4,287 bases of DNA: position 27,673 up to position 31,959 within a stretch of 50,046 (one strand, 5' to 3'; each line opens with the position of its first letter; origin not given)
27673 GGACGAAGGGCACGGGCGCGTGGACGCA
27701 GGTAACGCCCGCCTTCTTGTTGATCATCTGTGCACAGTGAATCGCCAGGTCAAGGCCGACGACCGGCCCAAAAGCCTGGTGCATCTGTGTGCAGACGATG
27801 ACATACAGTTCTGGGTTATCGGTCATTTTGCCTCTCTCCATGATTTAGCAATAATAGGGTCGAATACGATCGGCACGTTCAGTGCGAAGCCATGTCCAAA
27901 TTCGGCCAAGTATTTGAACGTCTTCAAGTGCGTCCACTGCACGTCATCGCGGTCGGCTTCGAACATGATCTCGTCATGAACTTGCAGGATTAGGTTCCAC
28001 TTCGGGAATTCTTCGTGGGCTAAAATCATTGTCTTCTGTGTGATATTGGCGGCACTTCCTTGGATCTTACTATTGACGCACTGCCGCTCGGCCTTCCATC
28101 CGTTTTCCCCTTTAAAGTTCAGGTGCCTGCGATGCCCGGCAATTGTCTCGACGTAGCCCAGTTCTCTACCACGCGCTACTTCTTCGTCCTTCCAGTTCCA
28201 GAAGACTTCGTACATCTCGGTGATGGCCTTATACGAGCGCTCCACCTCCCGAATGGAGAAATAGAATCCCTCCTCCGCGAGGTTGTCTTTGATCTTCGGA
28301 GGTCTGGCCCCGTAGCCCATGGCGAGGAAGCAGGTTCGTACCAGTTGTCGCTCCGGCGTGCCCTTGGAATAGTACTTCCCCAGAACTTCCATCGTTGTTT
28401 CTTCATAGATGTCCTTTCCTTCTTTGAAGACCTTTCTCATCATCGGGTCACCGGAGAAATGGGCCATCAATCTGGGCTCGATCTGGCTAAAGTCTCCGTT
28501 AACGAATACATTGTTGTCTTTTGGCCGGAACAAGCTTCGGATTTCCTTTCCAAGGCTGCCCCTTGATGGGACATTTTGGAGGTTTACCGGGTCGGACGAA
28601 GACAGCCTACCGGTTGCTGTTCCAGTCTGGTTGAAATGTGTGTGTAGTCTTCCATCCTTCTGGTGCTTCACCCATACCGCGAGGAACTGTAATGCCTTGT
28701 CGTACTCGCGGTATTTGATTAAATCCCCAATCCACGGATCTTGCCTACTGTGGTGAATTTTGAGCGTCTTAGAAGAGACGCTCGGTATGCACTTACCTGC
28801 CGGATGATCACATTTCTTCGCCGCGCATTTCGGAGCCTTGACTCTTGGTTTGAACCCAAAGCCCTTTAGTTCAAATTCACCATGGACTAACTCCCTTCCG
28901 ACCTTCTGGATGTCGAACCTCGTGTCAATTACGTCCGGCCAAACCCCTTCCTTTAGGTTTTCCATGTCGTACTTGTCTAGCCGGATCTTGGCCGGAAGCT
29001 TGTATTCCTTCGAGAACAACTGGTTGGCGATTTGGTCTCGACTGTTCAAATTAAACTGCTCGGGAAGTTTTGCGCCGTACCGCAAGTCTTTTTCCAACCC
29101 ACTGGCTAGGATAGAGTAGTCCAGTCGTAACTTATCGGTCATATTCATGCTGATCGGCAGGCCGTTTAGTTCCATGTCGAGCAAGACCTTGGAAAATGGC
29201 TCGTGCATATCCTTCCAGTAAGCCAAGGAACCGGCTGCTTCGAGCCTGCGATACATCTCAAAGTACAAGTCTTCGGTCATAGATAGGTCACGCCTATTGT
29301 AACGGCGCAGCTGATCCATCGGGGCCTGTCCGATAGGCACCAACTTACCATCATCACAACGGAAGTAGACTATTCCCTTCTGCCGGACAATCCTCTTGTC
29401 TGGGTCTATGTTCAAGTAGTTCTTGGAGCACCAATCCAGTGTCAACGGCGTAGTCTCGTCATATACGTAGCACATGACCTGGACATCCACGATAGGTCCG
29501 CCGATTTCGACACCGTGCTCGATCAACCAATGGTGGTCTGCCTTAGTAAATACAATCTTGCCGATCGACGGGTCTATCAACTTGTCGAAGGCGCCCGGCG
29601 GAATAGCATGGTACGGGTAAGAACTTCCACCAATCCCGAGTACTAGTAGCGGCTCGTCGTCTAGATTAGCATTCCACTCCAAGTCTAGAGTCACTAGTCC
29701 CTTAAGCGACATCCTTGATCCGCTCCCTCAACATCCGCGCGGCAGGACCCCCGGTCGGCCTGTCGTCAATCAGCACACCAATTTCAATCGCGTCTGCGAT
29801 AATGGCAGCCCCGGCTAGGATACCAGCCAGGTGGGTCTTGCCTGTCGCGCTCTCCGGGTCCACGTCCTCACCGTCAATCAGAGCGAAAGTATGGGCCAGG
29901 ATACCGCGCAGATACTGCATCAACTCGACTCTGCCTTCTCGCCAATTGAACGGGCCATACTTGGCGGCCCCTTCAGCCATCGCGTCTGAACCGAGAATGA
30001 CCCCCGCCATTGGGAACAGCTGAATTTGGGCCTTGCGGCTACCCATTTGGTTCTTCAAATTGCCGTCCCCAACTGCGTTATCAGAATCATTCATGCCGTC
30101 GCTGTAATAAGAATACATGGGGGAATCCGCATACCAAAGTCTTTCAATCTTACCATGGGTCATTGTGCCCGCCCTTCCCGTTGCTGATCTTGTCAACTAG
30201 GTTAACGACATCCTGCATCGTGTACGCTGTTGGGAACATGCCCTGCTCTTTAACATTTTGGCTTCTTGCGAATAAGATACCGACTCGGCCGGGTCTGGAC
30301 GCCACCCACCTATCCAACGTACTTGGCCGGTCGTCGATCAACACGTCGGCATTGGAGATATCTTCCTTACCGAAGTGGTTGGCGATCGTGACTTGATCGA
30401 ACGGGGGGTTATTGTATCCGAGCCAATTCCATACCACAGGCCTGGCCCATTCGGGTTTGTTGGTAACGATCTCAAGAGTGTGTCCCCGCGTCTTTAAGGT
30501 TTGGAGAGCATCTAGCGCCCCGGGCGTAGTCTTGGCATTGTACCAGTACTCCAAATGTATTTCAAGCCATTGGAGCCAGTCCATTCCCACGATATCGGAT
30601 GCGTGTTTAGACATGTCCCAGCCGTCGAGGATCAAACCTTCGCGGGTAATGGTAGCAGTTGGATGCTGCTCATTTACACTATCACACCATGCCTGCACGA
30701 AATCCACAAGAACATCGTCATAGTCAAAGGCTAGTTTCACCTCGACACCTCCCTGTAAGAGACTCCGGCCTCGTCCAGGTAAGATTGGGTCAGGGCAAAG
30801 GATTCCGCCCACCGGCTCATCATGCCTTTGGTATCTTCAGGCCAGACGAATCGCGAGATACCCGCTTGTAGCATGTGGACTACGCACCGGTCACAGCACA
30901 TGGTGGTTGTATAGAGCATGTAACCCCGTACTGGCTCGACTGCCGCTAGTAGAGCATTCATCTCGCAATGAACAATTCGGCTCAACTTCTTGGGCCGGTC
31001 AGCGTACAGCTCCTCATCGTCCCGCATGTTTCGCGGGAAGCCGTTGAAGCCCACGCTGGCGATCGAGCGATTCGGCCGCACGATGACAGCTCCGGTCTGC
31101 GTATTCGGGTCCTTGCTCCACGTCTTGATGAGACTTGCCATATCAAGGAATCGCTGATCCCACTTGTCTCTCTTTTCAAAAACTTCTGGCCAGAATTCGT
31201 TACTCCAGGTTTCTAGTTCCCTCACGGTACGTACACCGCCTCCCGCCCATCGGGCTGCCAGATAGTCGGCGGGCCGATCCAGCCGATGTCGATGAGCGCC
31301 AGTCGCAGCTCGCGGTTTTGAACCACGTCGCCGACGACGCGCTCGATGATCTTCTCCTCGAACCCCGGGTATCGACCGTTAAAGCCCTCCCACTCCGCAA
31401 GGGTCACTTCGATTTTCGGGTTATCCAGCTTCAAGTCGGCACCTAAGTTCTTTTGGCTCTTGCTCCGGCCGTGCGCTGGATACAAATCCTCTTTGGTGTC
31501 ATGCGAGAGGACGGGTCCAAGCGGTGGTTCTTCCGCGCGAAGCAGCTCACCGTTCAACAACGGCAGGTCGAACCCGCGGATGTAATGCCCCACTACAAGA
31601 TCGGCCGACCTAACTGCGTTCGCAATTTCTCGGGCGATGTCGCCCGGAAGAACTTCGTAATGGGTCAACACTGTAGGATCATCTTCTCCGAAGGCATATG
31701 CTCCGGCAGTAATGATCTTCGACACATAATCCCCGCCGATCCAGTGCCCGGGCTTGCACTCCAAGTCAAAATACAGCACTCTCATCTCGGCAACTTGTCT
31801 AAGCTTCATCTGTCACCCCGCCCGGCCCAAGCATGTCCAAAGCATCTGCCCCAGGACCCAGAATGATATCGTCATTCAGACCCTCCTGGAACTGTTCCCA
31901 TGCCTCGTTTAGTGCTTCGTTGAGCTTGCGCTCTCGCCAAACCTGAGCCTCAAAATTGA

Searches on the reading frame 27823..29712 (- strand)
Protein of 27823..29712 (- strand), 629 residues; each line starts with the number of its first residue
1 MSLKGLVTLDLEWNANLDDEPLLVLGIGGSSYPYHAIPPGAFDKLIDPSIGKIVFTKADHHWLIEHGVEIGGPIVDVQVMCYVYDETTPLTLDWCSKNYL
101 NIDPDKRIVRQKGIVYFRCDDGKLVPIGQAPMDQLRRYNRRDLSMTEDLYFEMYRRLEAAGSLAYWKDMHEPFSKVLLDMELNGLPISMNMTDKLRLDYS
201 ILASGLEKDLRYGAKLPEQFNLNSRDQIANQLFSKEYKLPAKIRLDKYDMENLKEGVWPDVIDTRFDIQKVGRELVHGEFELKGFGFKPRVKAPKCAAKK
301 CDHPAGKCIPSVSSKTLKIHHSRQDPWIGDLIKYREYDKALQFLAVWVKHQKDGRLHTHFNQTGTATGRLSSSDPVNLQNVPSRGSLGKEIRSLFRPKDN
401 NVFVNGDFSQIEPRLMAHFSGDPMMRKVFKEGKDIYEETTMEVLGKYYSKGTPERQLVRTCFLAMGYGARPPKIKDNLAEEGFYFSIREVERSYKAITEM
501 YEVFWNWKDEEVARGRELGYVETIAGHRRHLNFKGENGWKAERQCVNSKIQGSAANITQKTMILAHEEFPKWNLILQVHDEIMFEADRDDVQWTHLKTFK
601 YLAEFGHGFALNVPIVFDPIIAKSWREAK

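Call 29: search_protein_families(library=pfam, proteins=[window:27823-29712:-], max_evalue=0.01)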
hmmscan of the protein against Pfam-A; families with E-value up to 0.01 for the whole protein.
window:27823-29712:- (629 aa): 1 family
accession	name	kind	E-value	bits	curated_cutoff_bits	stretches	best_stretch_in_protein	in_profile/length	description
PF00476.26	DNA_pol_A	-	8.9e-68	229.4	34.3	1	310-627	58-381/381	DNA polymerase family A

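Call 30: search_protein_families(library=phrogs, proteins=[window:27823-29712:-], max_evalue=0.001)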
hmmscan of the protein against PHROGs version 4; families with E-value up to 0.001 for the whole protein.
window:27823-29712:- (629 aa): 9 families
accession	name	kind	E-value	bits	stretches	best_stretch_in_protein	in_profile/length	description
phrog_17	-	DNA, RNA and nucleotide metabolism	4.4e-91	307.6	1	59-628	741-1233/1445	DNA polymerase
phrog_10285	-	DNA, RNA and nucleotide metabolism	7.2e-29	101.8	2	375-475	29-132/321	DNA polymerase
phrog_2573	-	DNA, RNA and nucleotide metabolism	9.5e-17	62.2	1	391-592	5-235/336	DNA polymerase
phrog_15971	-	DNA, RNA and nucleotide metabolism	1.2e-16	61.8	1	350-627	118-374/376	DNA polymerase I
phrog_5995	-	DNA, RNA and nucleotide metabolism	3.6e-15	57.2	1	505-592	39-134/236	DNA polymerase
phrog_12241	-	DNA, RNA and nucleotide metabolism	5.4e-10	39.8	1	312-391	424-495/502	DNA polymerase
phrog_23226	-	DNA, RNA and nucleotide metabolism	7.5e-06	25.7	1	342-436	280-374/611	DNA polymerase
phrog_9556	-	DNA, RNA and nucleotide metabolism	1.6e-05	25.1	1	308-381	355-439/441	DNA polymerase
phrog_24147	-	DNA, RNA and nucleotide metabolism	0.00091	20.5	0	545-627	5-91/93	DNA polymerase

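Call 91: search_dna_similar(query=window:27823-29712:-, collection=phages, mode=protein, max_rows=12, max_evalue=1e-20)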
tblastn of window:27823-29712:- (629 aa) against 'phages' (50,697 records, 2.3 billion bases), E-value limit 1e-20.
Records with a match: 153; places in all: 153; records where one place covers at least 80% of the query: 19.
Best place of each record, by identity: <60% 153.
By first word of the organism name: Enterococcus 42; Clostridium 35; Bacteriophage 24; Listeria 15; Bacillus 14; Streptomyces 6; Streptococcus 4; Salmonella 3; Acinetobacter 2; Staphylococcus 2; and 4 more.
By host as written in the record: - 33; Clostridium sporogenes ATCC-15579 30; Enterococcus faecalis 17; Enterococcus sp. 8; Listeria monocytogenes 6; Bacillus subtilis 3; Bacillus cereus 3; Streptomyces lividans JI 1326 2; and 37 more.
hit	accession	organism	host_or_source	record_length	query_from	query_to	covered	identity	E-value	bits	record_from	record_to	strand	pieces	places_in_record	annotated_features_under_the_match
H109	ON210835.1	Bacillus phage 268TH002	Bacillus subtilis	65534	47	628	93%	26.2%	5e-33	142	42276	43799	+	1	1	61: DNA polymerase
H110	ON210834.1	Bacillus phage 268TH007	Bacillus subtilis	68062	47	628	93%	26.2%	5e-33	142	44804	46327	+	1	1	65: DNA polymerase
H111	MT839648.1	Bacteriophage sp.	human fecal samples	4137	92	628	85%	26.8%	2e-40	164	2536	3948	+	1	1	record has no annotation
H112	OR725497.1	Streptomyces phage LuckySocke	Streptomyces lividans JI 1326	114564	72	629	89%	25.8%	2e-22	109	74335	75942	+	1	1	138: DNA polymerase I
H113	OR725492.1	Streptomyces phage Alone3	Streptomyces lividans JI 1326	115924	72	629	89%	25.8%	2e-22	109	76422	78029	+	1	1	143: DNA polymerase I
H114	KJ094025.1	Listeria phage LP-032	Listeria monocytogenes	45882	59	627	90%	25.1%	7e-30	132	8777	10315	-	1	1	DNA polymerase I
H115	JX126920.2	Listeria phage LP-037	-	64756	59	627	90%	25.1%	8e-30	132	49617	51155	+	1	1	DNA polymerase I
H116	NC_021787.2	Listeria phage LP-037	-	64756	59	627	90%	25.1%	8e-30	132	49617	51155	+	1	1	DNA polymerase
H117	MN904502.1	Listeria phage LP-018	Listeria monocytogenes FSL F6-367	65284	59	627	90%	25.1%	8e-30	132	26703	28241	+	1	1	DNA polymerase I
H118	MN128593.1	Listeria phage LP-031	Listeria monocytogenes FSL F6-367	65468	59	627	90%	25.1%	8e-30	132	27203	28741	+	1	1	DNA polymerase I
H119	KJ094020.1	Listeria phage LP-026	Listeria monocytogenes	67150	59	627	90%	25.1%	8e-30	132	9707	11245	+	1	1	DNA polymerase I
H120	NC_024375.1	Listeria phage LP-026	Listeria monocytogenes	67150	59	627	90%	25.1%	8e-30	132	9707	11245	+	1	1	DNA polymerase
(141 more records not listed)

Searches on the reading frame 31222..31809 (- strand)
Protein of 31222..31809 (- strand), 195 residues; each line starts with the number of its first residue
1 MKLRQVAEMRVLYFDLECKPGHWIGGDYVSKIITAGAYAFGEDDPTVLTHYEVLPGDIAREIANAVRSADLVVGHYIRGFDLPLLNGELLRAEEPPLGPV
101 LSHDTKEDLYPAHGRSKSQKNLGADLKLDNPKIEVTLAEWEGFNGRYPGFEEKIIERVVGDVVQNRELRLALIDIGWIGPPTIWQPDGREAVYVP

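Call 29: search_protein_families(library=pfam, proteins=[window:31222-31809:-], max_evalue=0.01)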
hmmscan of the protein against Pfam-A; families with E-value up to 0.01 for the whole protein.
window:31222-31809:- (195 aa): 0 families

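Call 30: search_protein_families(library=phrogs, proteins=[window:31222-31809:-], max_evalue=0.001)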
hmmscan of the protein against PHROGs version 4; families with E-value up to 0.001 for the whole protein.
window:31222-31809:- (195 aa): 2 families
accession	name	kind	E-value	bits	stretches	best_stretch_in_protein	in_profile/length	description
phrog_403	-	DNA, RNA and nucleotide metabolism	3.6e-09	37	1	58-170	130-244/321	DNA polymerase exonuclease subunit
phrog_17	-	DNA, RNA and nucleotide metabolism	2.1e-05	23.7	1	4-174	665-826/1445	DNA polymerase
